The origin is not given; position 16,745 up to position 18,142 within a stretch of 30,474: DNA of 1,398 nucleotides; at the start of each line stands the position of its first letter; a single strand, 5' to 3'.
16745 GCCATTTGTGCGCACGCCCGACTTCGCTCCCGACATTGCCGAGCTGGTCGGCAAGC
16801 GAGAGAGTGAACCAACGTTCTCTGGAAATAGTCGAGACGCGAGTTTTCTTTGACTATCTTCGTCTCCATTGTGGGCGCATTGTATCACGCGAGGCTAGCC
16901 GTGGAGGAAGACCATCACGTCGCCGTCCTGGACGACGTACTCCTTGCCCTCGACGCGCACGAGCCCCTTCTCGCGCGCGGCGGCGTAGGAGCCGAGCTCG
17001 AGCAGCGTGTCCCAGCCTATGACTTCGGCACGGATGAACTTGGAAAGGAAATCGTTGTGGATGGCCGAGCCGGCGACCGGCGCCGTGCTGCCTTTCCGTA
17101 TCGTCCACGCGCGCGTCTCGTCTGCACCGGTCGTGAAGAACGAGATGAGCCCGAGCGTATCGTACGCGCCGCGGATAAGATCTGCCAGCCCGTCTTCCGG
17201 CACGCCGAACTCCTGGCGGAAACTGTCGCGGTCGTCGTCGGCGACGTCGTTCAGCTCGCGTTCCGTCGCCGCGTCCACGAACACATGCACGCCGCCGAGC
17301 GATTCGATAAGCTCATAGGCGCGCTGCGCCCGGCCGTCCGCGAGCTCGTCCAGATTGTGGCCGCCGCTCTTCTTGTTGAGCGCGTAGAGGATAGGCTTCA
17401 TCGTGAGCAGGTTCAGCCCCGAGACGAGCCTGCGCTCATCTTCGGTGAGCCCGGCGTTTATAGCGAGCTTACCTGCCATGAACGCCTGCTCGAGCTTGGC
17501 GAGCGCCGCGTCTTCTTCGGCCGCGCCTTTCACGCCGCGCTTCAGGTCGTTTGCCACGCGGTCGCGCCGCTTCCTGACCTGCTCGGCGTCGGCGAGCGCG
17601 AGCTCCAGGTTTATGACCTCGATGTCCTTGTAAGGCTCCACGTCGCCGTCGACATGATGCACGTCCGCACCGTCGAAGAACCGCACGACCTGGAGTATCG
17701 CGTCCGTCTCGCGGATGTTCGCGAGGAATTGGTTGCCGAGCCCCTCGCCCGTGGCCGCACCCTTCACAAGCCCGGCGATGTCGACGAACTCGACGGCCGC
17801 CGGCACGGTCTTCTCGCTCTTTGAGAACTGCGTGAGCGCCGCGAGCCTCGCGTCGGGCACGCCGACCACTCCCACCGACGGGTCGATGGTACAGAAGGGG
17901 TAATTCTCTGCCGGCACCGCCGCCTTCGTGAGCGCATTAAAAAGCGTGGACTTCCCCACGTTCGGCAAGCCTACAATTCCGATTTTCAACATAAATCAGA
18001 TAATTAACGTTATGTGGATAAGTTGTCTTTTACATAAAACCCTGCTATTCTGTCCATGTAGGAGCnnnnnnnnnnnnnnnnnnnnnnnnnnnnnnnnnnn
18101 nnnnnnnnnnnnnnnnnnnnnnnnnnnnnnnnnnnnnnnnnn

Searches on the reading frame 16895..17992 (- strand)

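Call 6: search_protein_families(library=pfam, proteins=[window:16895-17992:-], max_evalue=0.01)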
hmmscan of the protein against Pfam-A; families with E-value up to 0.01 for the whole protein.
window:16895-17992:- (365 aa): 3 families
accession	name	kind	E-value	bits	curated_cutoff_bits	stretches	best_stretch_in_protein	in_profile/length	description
PF06071.19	YchF-GTPase_C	-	4e-32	110.6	27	1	282-363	1-82/84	Protein of unknown function (DUF933)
PF01926.29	MMR_HSR1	-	5.1e-22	78.6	21.9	1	3-121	1-99/113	50S ribosome-binding GTPase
PF02421.24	FeoB_N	-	9.8e-08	32.1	27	1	3-44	2-43/156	Ferrous iron transport protein B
